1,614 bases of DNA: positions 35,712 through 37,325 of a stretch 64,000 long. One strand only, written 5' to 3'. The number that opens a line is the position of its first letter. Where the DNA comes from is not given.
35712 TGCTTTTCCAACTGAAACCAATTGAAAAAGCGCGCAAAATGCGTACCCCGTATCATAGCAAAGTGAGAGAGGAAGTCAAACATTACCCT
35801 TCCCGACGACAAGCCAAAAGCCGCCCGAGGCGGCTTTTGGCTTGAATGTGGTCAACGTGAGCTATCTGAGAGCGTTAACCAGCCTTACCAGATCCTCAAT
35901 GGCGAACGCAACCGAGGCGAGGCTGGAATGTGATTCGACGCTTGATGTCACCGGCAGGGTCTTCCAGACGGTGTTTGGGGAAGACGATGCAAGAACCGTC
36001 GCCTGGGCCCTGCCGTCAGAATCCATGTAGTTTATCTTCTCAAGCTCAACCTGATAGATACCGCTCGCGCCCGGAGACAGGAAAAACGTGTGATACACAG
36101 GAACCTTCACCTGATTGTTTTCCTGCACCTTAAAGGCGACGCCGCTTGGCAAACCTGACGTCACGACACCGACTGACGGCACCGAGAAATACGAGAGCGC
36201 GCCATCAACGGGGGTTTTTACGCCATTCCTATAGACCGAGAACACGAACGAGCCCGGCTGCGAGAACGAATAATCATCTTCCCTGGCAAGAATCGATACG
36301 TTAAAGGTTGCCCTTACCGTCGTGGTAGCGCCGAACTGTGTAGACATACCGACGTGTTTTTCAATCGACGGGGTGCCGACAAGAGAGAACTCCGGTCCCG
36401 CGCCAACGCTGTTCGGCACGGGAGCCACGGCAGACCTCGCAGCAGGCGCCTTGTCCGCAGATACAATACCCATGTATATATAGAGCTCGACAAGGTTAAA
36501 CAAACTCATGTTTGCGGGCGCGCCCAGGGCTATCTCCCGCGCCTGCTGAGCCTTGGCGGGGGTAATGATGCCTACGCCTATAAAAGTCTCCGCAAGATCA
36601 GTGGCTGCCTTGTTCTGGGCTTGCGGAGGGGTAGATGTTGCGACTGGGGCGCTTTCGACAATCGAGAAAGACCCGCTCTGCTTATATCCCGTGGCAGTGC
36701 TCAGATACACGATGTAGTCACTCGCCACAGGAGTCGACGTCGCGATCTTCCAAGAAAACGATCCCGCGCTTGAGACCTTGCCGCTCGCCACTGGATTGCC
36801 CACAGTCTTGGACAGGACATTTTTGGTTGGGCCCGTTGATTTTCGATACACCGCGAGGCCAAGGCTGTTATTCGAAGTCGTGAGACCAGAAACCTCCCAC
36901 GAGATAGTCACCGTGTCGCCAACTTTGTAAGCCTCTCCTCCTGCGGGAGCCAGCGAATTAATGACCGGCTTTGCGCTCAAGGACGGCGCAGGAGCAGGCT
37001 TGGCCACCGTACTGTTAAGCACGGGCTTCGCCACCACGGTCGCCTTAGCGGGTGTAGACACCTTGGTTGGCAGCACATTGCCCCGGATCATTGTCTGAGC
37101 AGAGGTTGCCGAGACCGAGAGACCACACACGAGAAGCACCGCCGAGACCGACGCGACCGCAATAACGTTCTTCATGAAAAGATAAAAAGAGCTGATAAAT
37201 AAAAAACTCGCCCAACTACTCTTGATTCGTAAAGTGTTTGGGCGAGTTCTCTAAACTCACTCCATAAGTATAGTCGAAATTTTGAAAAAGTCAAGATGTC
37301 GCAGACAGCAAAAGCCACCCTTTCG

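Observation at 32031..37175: Family of paralogous secreted proteins seeded into the ribosomal-protein cluster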

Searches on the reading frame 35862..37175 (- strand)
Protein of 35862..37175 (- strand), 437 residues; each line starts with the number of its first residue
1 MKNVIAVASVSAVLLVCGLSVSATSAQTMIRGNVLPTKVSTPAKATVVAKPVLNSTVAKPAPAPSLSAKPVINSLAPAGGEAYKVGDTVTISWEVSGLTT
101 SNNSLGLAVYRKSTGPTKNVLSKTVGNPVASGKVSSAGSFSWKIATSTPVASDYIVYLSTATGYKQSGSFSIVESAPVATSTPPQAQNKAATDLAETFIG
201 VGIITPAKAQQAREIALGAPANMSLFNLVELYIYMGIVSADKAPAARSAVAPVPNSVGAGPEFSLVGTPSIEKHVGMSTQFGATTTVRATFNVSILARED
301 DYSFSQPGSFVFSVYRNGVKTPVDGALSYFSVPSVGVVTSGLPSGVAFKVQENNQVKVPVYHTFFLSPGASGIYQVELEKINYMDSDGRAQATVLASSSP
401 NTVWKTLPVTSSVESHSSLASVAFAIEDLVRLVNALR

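Call 7: search_protein_families(library=pfam, proteins=[window:35862-37175:-], max_evalue=1)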
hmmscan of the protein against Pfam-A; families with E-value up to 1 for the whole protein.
window:35862-37175:- (437 aa): 2 families
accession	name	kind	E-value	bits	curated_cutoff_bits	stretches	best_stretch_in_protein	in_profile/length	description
PF10342.15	Kre9_KNH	-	7.7e-07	30.2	24.6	1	77-172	2-94/94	Kre9/KNH-like N-terminal Ig-like domain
PF23585.1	DUF7137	-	0.059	13.5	27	1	81-145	19-75/137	Domain of unknown function (DUF7137)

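Call 12: find_homologous_proteins(query=window:35862-37175:-, max_evalue=0.01)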
Query window:35862-37175:- (437 aa): 4 proteins with E <= 0.01 among 8000 candidates.
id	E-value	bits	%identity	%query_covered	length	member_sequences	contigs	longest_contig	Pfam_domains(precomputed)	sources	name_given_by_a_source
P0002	1.1e-269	912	100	100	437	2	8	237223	PF10342.16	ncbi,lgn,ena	-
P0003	1.6e-173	595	74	85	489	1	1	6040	PF10342.16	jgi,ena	-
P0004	2.4e-165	569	70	85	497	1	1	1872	PF01833.31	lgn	-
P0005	1.8e-59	220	34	87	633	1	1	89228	-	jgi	jgi:hypothetical protein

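Call 87: search_protein_families(library=ncbifam, proteins=[window:35862-37175:-], max_evalue=0.1)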
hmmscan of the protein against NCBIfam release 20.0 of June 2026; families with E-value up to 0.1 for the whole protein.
window:35862-37175:- (437 aa): 1 family
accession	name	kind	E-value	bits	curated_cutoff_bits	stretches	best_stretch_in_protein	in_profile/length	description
NF058648.1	ECF_sub_HI1622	equivalog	0.0066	16.5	100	1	120-189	46-111/180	NikL family nickel/cobalt ECF transporter subunit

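Call 102: find_encoding_contigs(protein=P0003, flank=6000, max_places=2)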
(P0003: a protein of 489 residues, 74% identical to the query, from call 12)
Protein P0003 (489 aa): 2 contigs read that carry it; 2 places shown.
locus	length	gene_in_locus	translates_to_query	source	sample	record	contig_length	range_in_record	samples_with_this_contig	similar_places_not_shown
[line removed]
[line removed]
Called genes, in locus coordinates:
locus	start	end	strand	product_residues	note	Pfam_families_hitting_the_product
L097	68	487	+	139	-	PF00164:Ribosom_S12_S23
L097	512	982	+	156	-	PF00177:Ribosomal_S7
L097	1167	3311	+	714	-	PF00009:GTP_EFTU, PF03144:GTP_EFTU_D2, PF22042:EF-G_D2, PF14492:EFG_III, PF16658:RF3_C (weak), PF03764:EFG_IV, PF00679:EFG_C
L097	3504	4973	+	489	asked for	PF10342:Kre9_KNH (weak)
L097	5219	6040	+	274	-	?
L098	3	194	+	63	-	?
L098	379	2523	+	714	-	PF00009:GTP_EFTU, PF03144:GTP_EFTU_D2, PF22042:EF-G_D2, PF14492:EFG_III, PF16658:RF3_C (weak), PF03764:EFG_IV, PF00679:EFG_C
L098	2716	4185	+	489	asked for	PF10342:Kre9_KNH (weak)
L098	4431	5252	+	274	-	?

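Call 103: find_encoding_contigs(protein=P0005, flank=8000, max_places=2)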
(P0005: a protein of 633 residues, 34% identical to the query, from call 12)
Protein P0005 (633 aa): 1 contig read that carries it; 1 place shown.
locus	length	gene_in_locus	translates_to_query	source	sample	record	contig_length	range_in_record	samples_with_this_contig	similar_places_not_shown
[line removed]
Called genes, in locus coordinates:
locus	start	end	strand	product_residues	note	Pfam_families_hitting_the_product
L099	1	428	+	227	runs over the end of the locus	PF02163:Peptidase_M50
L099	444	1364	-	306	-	PF08468:MTS_N, PF05175:MTS, PF06325:PrmA (weak), PF13649:Methyltransf_25 (weak)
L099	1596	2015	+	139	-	PF00164:Ribosom_S12_S23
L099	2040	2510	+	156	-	PF00177:Ribosomal_S7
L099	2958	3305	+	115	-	-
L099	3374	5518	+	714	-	PF00009:GTP_EFTU, PF03144:GTP_EFTU_D2, PF22042:EF-G_D2, PF14492:EFG_III, PF16658:RF3_C (weak), PF03764:EFG_IV, PF00679:EFG_C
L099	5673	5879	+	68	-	-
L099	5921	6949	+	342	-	-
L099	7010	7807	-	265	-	-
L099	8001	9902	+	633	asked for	-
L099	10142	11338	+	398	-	PF00009:GTP_EFTU, PF03144:GTP_EFTU_D2, PF03143:GTP_EFTU_D3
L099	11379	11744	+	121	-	PF00338:Ribosomal_S10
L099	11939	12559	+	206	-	PF00297:Ribosomal_L3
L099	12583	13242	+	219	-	PF00573:Ribosomal_L4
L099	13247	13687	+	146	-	PF00276:Ribosomal_L23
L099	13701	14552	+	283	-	PF00181:Ribosomal_L2_N, PF03947:Ribosomal_L2_C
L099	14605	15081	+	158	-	-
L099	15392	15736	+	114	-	PF00203:Ribosomal_S19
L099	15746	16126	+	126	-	PF00237:Ribosomal_L22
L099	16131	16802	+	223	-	PF07650:KH_2, PF00189:Ribosomal_S3_C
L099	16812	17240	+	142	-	PF00252:Ribosomal_L16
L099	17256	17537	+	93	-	PF00366:Ribosomal_S17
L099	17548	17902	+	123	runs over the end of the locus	PF00238:Ribosomal_L14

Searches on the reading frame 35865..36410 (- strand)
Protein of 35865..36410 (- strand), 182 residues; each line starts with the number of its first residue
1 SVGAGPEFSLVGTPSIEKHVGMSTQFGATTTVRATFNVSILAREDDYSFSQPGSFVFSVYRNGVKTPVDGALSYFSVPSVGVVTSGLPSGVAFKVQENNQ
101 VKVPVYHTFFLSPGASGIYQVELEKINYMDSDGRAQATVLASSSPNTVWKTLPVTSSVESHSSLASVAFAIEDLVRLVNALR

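Call 85: predict_structure(alignment_id=A4)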
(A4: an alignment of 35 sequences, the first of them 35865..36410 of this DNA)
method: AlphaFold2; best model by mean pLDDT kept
length: 182 residues; sequences in the alignment: 35
mean_pLDDT: 88.8   pTM: 0.79
mean pLDDT of the five models: 88.8, 88.4, 88.3, 87.4, 87.4
residues with pLDDT >= 90: 124; 70-90: 36; 50-70: 19; < 50: 3
segments of 3 or more residues with pLDDT < 50: 164-166
pLDDT, mean of each block of 10 residues (from residue 1): 84 96 79 97 97 94 94 96 96 98 97 92 97 93 75 85 52 76 78
secondary structure, 60 per line:
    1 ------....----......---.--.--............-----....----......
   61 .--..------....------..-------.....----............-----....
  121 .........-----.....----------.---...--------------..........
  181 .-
elements in order: E7-10 E15-20 E30-41 E47-50 E55-61 E72-75 E91-95 E100-111 E117-129 E135-139 E154-156 H171-181
